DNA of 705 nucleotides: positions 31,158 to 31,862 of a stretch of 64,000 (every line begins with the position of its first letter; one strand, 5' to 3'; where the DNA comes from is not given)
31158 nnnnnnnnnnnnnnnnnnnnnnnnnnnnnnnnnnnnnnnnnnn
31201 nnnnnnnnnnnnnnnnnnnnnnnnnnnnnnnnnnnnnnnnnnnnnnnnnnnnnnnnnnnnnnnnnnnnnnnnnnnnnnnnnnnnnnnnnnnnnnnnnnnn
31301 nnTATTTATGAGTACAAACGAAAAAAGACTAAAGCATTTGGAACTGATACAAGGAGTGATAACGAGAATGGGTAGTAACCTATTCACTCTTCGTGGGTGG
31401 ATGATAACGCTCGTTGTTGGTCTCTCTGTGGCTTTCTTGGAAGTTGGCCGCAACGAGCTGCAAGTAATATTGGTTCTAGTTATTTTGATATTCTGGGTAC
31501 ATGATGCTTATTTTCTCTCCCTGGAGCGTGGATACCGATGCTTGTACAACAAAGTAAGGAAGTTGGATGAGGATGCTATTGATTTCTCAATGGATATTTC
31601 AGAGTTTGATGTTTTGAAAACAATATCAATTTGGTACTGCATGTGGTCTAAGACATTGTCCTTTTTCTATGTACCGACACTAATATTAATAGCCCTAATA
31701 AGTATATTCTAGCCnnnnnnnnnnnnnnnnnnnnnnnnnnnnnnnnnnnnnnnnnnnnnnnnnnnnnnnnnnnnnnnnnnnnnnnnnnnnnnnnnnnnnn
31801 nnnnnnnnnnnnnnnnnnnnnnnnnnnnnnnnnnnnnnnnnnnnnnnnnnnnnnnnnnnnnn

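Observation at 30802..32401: TIR-TM-TIR three-gene cassette lacking a ThsA-type effector, nested inside a Type I R-M operon: candidate minimal TIR plus membrane-effector defence system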

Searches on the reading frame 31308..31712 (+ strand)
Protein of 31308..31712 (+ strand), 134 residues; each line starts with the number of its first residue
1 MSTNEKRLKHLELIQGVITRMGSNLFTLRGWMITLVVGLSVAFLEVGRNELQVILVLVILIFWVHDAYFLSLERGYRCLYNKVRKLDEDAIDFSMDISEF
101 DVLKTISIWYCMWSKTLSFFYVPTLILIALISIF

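Call 3: search_protein_families(library=pfam, proteins=[window:31308-31712:+], max_evalue=0.1)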
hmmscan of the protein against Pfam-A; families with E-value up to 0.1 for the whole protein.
window:31308-31712:+ (134 aa): 1 family
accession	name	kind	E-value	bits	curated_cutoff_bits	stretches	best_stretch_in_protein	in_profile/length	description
PF08113.16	CoxIIa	-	0.014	15.7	20.7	1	53-75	12-33/33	Cytochrome c oxidase subunit IIa family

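Call 4: search_protein_families(library=padloc, proteins=[window:31308-31712:+], max_evalue=0.1)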
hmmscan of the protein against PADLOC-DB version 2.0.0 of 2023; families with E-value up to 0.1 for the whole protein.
window:31308-31712:+ (134 aa): 4 families
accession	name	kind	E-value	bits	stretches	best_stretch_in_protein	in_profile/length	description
PDLC04686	PDC-M50A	-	2.1e-38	129.6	1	5-131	3-128/134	-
PDLC04685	PDC-M50A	-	1.3e-30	104.3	1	4-131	2-123/130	-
PDLC04687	PDC-M50A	-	2.4e-22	77.5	1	6-132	11-137/144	-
PDLC04684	PDC-M50A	-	3.5e-12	45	1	9-131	16-136/159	-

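Call 5: search_protein_families(library=ncbifam, proteins=[window:31308-31712:+], max_evalue=0.01)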
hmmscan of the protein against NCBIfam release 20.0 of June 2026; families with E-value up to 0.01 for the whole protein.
window:31308-31712:+ (134 aa): 0 families

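Call 8: find_homologous_proteins(query=window:31308-31712:+)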
Query window:31308-31712:+ (134 aa): 226 proteins with E <= 0.001 among 256 candidates; the best 120 are listed.
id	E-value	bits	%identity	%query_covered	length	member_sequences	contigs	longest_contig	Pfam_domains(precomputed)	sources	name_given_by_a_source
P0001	1.4e-80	286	100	100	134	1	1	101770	-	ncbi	-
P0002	2.9e-76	272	93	100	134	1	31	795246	-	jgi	jgi:hypothetical protein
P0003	4.0e-76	271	93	100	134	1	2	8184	-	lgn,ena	-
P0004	1.0e-74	267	95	98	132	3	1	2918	-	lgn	-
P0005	1.7e-73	263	90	100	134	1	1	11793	-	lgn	-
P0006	3.0e-73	262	90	100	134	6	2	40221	-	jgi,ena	jgi:hypothetical protein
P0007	7.3e-72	257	88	100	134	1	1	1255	-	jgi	jgi:hypothetical protein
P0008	2.2e-71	256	88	100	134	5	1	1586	-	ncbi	-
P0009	2.0e-68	246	86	100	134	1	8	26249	-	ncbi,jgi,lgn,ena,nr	ncbi:MAG: hypothetical protein CO141_00085 [Candidatus Moranbacteria bacterium CG_4_9_14_3_um_filter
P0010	3.5e-68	246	84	100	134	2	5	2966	-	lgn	-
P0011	1.2e-67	244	85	98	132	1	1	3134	-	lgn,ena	-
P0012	1.5e-67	244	85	100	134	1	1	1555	-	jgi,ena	-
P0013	1.9e-67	243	85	98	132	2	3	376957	-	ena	-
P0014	2.4e-67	243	85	98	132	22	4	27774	-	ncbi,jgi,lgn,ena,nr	ncbi:hypothetical protein KKB10_06115 [Patescibacteria group bacterium]|nr:hypothetical protein [Pat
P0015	2.5e-67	243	85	98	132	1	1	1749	-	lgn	-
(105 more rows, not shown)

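Call 10: find_related_loci(query=A1, collection=genome_contigs, flank=6000)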
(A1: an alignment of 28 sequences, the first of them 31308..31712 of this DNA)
Query A1 (134 aa) in genome_contigs; peptide patterns used: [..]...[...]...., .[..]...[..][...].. (x = any residue, [..] = any of these).
216 stretches matched a pattern; 177 encode a relative of the query (tblastn E <= 1e-3); the best 80 are kept; 80 distinct loci.
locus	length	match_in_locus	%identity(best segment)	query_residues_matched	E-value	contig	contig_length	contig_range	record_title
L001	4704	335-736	88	1-134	7e-77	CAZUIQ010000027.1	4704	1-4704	MAG TPA_asm: uncultured Candidatus Saccharibacteria bacterium isolate SRP285395_co1_163 genome assembly, contig: NODE_34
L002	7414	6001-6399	86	2-134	1e-74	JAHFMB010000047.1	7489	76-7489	MAG: Candidatus Taylorbacteria bacterium isolate nzgw447 NODE_18157_length_7490_cov_1.951418, whole genome shotgun seque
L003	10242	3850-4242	85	4-134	2e-73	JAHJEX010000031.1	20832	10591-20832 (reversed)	MAG: Patescibacteria group bacterium isolate Modern_marine_glass_biofilm.mb.144 Modern_marine_gla.mb.144_k141_297397, wh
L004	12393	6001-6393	82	4-134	2e-72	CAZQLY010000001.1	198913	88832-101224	MAG TPA_asm: uncultured Gammaproteobacteria bacterium isolate SRP141376_co4_153 genome assembly, contig: NODE_50_length_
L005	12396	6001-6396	80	2-133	3e-69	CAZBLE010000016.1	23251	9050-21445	MAG TPA_asm: uncultured Gammaproteobacteria bacterium isolate SRP278252_co1_298 genome assembly, contig: NODE_3608_lengt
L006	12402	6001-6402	86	1-134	3e-68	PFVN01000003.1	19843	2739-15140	MAG: Candidatus Moranbacteria bacterium CG_4_9_14_3_um_filter_42_9 CG_4_9_14_3_um_filter_150_scaffold_2665_c, whole geno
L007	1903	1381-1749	79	4-126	5e-67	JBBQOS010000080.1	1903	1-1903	MAG: Candidatus Moraniibacteriota bacterium isolate Co_metawrap_171 Cmw_171_k141_22226549_length_1903_cov_10.9773, whole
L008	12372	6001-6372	81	1-124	1e-59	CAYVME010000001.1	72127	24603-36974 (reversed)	MAG TPA_asm: uncultured Bdellovibrionales bacterium isolate SRP011637_co1_104 genome assembly, contig: NODE_46_length_72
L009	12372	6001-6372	60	4-126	2e-44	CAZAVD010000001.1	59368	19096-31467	MAG TPA_asm: uncultured Gammaproteobacteria bacterium isolate SRP200020_co1_195 genome assembly, contig: NODE_639_length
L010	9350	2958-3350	58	4-134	2e-42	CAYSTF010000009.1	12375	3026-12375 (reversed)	MAG TPA_asm: uncultured Gammaproteobacteria bacterium isolate SRP263991_co3_231 genome assembly, contig: NODE_6512_lengt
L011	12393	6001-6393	58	4-134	2e-42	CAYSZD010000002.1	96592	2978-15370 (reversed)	MAG TPA_asm: uncultured Gammaproteobacteria bacterium isolate SRP263991_co7_112 genome assembly, contig: NODE_129_length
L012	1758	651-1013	59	4-123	1e-42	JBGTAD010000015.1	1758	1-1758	MAG: Candidatus Absconditabacterales bacterium isolate JTS-AC65 k141_11517, whole genome shotgun sequence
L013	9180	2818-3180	59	4-123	4e-42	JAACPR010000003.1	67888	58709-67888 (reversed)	MAG: Candidatus Parcubacteria bacterium isolate CG_2015-02_34_13 CG_2015-02_curated_scaffold_178, whole genome shotgun s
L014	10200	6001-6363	56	4-123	2e-41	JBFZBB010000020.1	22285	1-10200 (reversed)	MAG: bacterium isolate PPR_0482 k121_1388346, whole genome shotgun sequence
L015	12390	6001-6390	56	2-131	1e-40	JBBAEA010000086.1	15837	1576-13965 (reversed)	MAG: Bradymonadales bacterium isolate SO_2017_LW2_140 scaffold_8135_c1_LW138R_2017, whole genome shotgun sequence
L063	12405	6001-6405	46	1-133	3e-30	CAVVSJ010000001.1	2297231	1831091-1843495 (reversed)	MAG: uncultured Acidobacteriota bacterium isolate MFD02840.bin.1.264 genome assembly, contig: contig_11230, whole genome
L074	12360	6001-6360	45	2-121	3e-29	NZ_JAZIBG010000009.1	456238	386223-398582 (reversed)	Aquincola agrisoli strain MAHUQ-54 GCM70022187_11, whole genome shotgun sequence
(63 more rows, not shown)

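Call 26: search_protein_families(library=pfam, alignment_id=A2, max_evalue=1)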
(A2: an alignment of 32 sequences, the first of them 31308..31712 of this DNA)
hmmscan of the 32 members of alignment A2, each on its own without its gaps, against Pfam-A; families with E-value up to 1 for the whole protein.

A. member 1, window:31308-31712:+ (134 aa): 1 family
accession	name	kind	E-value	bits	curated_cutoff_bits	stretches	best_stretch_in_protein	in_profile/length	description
PF08113.16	CoxIIa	-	0.014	15.7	20.7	1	53-75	12-33/33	Cytochrome c oxidase subunit IIa family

B. families by the number of members that match (of 32 scanned): 30 families (the first 25 are shown)
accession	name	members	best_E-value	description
PF11683.13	DUF3278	21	0.0002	Protein of unknown function (DUF3278)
PF10028.14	DUF2270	8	0.0053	Predicted integral membrane protein (DUF2270)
PF05814.16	Ac76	4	0.0036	Orf76 (Ac76)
PF12650.12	DUF3784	4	0.0057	Domain of unknown function (DUF3784)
PF13630.11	SdpI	4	0.022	SdpI/YfhL protein family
PF13038.11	DUF3899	4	0.06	Domain of unknown function (DUF3899)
PF24838.2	8xMP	3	0.00048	Octameric membrane protein family (8xMP)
PF19579.4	FtsL_2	3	0.096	Bacteriodetes cell division protein (FtsL-like)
PF08113.16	CoxIIa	2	0.014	Cytochrome c oxidase subunit IIa family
PF11026.13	DUF2721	2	0.062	Protein of unknown function (DUF2721)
PF20563.3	DUF6773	1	0.0025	Family of unknown function (DUF6773)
PF09716.15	ETRAMP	1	0.003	Malarial early transcribed membrane protein (ETRAMP)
PF22946.1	SPEF2_D5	1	0.003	CPC1/SPEF2 domain D5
PF03706.18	LPG_synthase_TM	1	0.0091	Lysylphosphatidylglycerol synthase TM region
PF10864.13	DUF2663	1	0.01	Protein of unknown function (DUF2663)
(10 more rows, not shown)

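Call 29: search_dna_similar(query=window:31308-31712:+, collection=plasmids, mode=protein, max_evalue=1, max_rows=30)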
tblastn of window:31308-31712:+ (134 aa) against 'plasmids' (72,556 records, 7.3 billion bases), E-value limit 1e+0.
Records with a match: 143; places in all: 145; records where one place covers at least 80% of the query: 111.
Best place of each record, by identity: <60% 143.
By first word of the organism name: Klebsiella 40; Escherichia 36; Campylobacter 10; Lactiplantibacillus 5; Priestia 3; Levilactobacillus 3; Enterobacter 3; Sulfitobacter 2; Rhodococcus 2; Streptomyces 2; and 30 more.
By predicted mobility (MOB-suite, as given by PLSDB): conjugative 84; non-mobilizable 37; mobilizable 22.
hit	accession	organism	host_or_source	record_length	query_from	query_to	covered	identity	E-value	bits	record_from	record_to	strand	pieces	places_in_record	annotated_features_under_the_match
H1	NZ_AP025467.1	Vibrio chagasii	-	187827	5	132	96%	43.0%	1e-18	87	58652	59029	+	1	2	hypothetical protein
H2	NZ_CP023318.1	Priestia megaterium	Plant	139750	4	130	95%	40.0%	4e-19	89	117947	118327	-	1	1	hypothetical protein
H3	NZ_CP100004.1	Halorussus vallis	cell culture,saline soil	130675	4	133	97%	38.6%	5e-14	74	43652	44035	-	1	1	hypothetical protein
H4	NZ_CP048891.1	Priestia megaterium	culture,agricultural soil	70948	5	121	87%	42.0%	7e-17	82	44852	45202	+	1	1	hypothetical protein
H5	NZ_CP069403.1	Priestia megaterium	Homo sapiens,Pure culture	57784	5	123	89%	41.0%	2e-16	81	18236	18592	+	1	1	hypothetical protein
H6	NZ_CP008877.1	Terribacillus goriensis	Cryptomeria japonica var. sinensis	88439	4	131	96%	37.6%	1e-19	90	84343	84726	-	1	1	hypothetical protein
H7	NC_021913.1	Halorhabdus tiamatea SARL4B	-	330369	1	134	100%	35.9%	2e-10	64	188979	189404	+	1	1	hypothetical protein | TIR domain-containing protein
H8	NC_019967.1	Natrinema pellirubrum DSM 15624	-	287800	9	133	93%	37.6%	1e-13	73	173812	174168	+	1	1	none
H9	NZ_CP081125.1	Sulfitobacter sp. S190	-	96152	2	127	94%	36.8%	2e-10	64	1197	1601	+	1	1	hypothetical protein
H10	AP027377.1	Sulfitobacter pontiacus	-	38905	3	131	96%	35.9%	3e-11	66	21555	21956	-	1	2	none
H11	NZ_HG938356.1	Neorhizobium galegae bv. officinalis bv. officinalis str. ...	Galega officinalis root nodule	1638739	5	133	96%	35.3%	5e-11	66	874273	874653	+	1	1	record has no annotation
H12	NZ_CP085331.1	Haladaptatus salinisoli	cell culture,saline soil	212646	10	131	91%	36.5%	4e-9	60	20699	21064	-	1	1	hypothetical protein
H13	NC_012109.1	Desulforapulum autotrophicum HRM2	-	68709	5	99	71%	46.3%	2e-18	87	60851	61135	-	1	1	hypothetical protein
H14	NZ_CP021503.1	Lactiplantibacillus plantarum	cell culture,food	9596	1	128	96%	34.1%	7e-14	74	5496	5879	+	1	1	hypothetical protein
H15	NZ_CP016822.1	Rhodococcus sp. p52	oil-polluted soil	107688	9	133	93%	34.4%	2e-10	64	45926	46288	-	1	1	hypothetical protein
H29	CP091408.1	Escherichia coli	Homo sapiens,human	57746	1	128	96%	29.9%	3e-10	64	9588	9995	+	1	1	hypothetical protein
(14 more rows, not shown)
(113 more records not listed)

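Call 30: get_annotated_region(hit=H2, flank=4000)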
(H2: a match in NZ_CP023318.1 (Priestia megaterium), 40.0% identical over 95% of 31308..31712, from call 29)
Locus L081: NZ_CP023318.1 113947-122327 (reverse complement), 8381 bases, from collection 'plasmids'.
description: Priestia megaterium strain A plasmid p1, complete sequence
organism: Priestia megaterium (NCBI taxid 1404)
taxonomy: Bacteria; Bacillota; Bacilli; Bacillales; Bacillaceae; Priestia; Priestia megaterium
host: -; source: Plant; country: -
typing (MOB-suite, as given by PLSDB): mobilizable; replicon rep_cluster_385; relaxase MOBP
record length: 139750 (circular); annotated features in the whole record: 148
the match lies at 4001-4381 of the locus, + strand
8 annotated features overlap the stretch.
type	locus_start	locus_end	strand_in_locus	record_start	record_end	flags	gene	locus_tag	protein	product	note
CDS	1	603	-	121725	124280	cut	-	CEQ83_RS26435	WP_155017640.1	SNF2-related protein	-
CDS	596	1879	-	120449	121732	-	-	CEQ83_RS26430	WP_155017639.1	hypothetical protein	-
CDS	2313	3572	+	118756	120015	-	dcm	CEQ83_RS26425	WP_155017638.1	DNA (cytosine-5-)-methyltransferase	GO:0006304 - DNA modification [Evidence IEA]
CDS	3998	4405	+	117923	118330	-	-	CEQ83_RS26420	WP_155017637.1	hypothetical protein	-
CDS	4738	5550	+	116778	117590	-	-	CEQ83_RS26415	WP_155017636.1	toll/interleukin-1 receptor domain-containing protein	-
CDS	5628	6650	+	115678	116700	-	-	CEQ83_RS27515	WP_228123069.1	TIR domain-containing protein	GO:0007165 - signal transduction [Evidence IEA]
CDS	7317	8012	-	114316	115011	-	-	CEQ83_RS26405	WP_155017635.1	hypothetical protein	-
CDS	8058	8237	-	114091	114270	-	-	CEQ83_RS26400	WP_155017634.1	hypothetical protein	-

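Call 31: get_annotated_region(hit=H29, flank=4000)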
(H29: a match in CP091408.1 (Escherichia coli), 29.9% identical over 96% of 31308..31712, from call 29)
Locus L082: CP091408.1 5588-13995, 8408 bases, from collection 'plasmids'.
description: Escherichia coli strain 899037 plasmid p899037_4, complete sequence
organism: Escherichia coli (NCBI taxid 562)
taxonomy: Bacteria; Pseudomonadota; Gammaproteobacteria; Enterobacterales; Enterobacteriaceae; Escherichia; Escherichia coli
host: -; source: Homo sapiens,human; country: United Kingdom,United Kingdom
typing (MOB-suite, as given by PLSDB): non-mobilizable; replicon IncFIA,IncFIC
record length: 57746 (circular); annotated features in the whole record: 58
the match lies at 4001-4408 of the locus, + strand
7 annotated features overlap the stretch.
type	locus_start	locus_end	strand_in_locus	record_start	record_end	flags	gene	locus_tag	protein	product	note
CDS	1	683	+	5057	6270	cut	-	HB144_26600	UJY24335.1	IS3 family transposase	-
CDS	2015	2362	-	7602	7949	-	tnpB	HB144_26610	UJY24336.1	IS66 family insertion sequence element accessory protein TnpB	-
CDS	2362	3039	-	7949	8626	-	tnpA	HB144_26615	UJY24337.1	IS66-like element accessory protein TnpA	-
CDS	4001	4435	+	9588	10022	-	-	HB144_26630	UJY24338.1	hypothetical protein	-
CDS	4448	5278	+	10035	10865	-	-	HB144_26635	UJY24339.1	toll/interleukin-1 receptor domain-containing protein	-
CDS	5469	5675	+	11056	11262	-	-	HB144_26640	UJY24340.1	hypothetical protein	-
CDS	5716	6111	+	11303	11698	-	-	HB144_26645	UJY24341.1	hypothetical protein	-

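Call 32: get_annotated_region(hit=H1, flank=4000)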
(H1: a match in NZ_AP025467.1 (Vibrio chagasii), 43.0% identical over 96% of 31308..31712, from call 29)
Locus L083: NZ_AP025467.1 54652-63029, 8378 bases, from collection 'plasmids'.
description: Vibrio chagasii strain LMG 21353 plasmid p1, complete sequence
organism: Vibrio chagasii (NCBI taxid 170679)
taxonomy: Bacteria; Pseudomonadota; Gammaproteobacteria; Vibrionales; Vibrionaceae; Vibrio; Vibrio chagasii
host: -; source: -; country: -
typing (MOB-suite, as given by PLSDB): non-mobilizable
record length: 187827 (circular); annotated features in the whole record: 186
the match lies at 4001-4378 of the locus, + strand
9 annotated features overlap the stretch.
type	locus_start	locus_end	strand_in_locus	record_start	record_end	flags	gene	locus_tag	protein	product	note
CDS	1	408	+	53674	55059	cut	-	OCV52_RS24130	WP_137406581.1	RNA-binding domain-containing protein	-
CDS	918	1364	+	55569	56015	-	-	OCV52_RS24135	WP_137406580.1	hypothetical protein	-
CDS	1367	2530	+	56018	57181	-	-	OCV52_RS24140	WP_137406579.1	toll/interleukin-1 receptor domain-containing protein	GO:0007165 - signal transduction [Evidence IEA]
CDS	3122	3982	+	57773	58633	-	-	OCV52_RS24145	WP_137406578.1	hypothetical protein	-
CDS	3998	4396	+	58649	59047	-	-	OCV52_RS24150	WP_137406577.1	hypothetical protein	-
CDS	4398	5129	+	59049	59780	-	-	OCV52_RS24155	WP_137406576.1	TIR domain-containing protein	-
CDS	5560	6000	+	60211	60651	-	-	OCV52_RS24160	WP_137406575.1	hypothetical protein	-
CDS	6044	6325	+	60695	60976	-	-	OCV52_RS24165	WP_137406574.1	hypothetical protein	-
CDS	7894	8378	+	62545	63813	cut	-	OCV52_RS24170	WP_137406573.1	site-specific integrase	GO:0015074 - DNA integration [Evidence IEA]; GO:0006310 - DNA recombination [Evidence IEA]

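Call 33: search_protein_families(library=pfam, proteins=[L081:3998-4405:+, L082:4001-4435:+, L083:3998-4396:+, L083:918-1364:+, L083:3122-3982:+, L082:4448-5278:+, L081:4738-5550:+, L081:5628-6650:+, L083:4398-5129:+, L083:1367-2530:+], max_evalue=0.1)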
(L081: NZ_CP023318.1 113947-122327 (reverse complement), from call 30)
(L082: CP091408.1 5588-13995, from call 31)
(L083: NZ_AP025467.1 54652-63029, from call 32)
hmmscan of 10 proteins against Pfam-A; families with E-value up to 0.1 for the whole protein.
L081:3998-4405:+ (135 aa): 0 families

L082:4001-4435:+ (144 aa): 0 families

L083:3998-4396:+ (132 aa): 0 families

L083:918-1364:+ (148 aa): 3 families
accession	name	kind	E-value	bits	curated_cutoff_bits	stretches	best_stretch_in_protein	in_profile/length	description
PF13042.11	DUF3902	-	0.0052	16.8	25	1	49-146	21-115/161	Protein of unknown function (DUF3902)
PF20558.3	DUF6769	-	0.0054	17.8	27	1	28-102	48-120/130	Family of unknown function (DUF6769)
PF17263.7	DUF5329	-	0.047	14.4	27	0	82-115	46-79/95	Family of unknown function (DUF5329)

L083:3122-3982:+ (286 aa): 1 family
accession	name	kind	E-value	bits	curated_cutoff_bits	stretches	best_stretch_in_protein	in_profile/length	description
PF13676.11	TIR_2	-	0.05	14.5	28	0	75-121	1-46/122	TIR domain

L082:4448-5278:+ (276 aa): 1 family
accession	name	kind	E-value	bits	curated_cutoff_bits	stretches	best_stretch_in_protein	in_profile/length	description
PF13676.11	TIR_2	-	0.0013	19.6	28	1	71-103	1-32/122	TIR domain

L081:4738-5550:+ (270 aa): 1 family
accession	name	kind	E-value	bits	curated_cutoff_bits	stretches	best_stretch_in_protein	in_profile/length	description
PF13676.11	TIR_2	-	0.0003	21.7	28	1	62-139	1-76/122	TIR domain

L081:5628-6650:+ (340 aa): 2 families
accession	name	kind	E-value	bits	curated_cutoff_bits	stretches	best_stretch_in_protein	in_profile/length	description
PF13676.11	TIR_2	-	8.2e-19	68.7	28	1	207-319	1-109/122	TIR domain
PF01582.25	TIR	-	2.4e-06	27.9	21.3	1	205-302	2-97/179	TIR domain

L083:4398-5129:+ (243 aa): 1 family
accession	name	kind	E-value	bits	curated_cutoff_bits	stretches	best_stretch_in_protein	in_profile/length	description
PF08937.16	ThsB_TIR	-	1.3e-05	25.9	21.2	1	39-129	24-96/100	Thoeris protein ThsB, TIR-like domain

L083:1367-2530:+ (387 aa): 3 families
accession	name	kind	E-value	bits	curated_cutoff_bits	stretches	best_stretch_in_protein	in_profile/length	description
PF13676.11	TIR_2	-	6.2e-07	30.4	28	1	258-347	1-77/122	TIR domain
PF08937.16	ThsB_TIR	-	6e-06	27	21.2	1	259-356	1-94/100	Thoeris protein ThsB, TIR-like domain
PF08964.15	Crystall_3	-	0.024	15.3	27.3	0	217-276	10-69/86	Beta/Gamma crystallin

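Call 43: predict_structure(alignment_id=A1)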
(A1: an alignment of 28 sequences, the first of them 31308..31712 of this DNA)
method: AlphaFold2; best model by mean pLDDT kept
length: 134 residues; sequences in the alignment: 28
mean_pLDDT: 89.3   pTM: 0.79
mean pLDDT of the five models: 89.3, 89.1, 89.1, 88.9, 86.1
residues with pLDDT >= 90: 77; 70-90: 55; 50-70: 2; < 50: 0
segments of 3 or more residues with pLDDT < 50: none
pLDDT, mean of each block of 10 residues (from residue 1): 81 95 91 92 84 89 95 94 89 87 86 91 91 82
secondary structure, 60 per line:
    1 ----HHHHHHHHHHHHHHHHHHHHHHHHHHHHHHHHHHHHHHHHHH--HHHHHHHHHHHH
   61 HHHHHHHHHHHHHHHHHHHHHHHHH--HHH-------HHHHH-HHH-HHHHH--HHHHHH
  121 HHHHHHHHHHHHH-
elements in order: H5-46 H49-85 H98-102 H108-112 H115-133

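Call 44: search_protein_representatives(alignment_id=A1)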
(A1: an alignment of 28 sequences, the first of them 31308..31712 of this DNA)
Query: 28 sequences, 135 profile positions. Proteins with E-value up to 0.001 (for the whole library): 4898; up to 1e-10: 3139; up to 1e-30: 148. The best 150 are listed.
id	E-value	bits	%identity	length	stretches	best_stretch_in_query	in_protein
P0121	8.9e-56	204.0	-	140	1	2-134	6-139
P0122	1.0e-47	178.0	-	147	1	4-133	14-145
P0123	2.2e-45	170.4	-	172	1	3-130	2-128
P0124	1.6e-42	161.1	-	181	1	4-134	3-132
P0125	8.1e-42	158.8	-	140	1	3-132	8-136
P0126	9.4e-42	158.6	-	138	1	3-133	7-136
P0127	1.9e-41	157.7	-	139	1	3-133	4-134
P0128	8.2e-40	152.3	-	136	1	2-132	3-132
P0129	3.7e-39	150.2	-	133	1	1-132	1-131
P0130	8.6e-39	149.0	-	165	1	2-132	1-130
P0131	1.4e-38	148.3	-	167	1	2-131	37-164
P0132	1.6e-38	148.2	-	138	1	3-133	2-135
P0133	3.5e-38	147.1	-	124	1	11-134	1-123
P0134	5.1e-38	146.5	-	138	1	3-132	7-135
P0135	7.5e-38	146.0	-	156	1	3-132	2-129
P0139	1.8e-37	144.7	-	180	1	3-132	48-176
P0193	7.9e-33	129.7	-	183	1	2-133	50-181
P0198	1.7e-32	128.6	-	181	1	3-103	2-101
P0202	2.4e-32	128.2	-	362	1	2-132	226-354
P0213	4.7e-32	127.2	-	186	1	2-133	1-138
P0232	2.2e-31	125.1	-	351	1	4-133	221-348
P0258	7.7e-31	123.3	-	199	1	3-133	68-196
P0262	8.9e-31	123.1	-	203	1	2-132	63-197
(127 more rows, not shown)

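Call 45: search_protein_families(library=pfam, proteins=[P0202, P0232, P0258, P0262, P0193, P0124, P0198, P0213, P0139, P0123], max_evalue=0.01)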
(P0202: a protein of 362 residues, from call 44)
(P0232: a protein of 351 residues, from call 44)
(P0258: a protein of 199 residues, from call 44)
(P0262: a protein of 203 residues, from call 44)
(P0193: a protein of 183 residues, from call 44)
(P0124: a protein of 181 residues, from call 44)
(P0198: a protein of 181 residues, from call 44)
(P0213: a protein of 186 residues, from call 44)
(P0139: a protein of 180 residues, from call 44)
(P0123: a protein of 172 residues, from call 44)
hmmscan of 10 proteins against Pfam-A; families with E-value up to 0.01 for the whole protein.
P0202 (362 aa): 0 families

P0232 (351 aa): 1 family
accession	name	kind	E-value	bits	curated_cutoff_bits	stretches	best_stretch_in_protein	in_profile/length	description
PF24838.2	8xMP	-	1.6e-27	96.4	30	1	20-157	2-134/136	Octameric membrane protein family (8xMP)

P0258 (199 aa): 0 families

P0262 (203 aa): 0 families

P0193 (183 aa): 0 families

P0124 (181 aa): 1 family
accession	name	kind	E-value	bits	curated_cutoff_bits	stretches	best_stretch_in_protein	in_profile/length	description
PF13727.12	CoA_binding_3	-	0.0049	17.3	25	0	27-58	24-55/175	CoA-binding domain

P0198 (181 aa): 0 families

P0213 (186 aa): 0 families

P0139 (180 aa): 0 families

P0123 (172 aa): 0 families
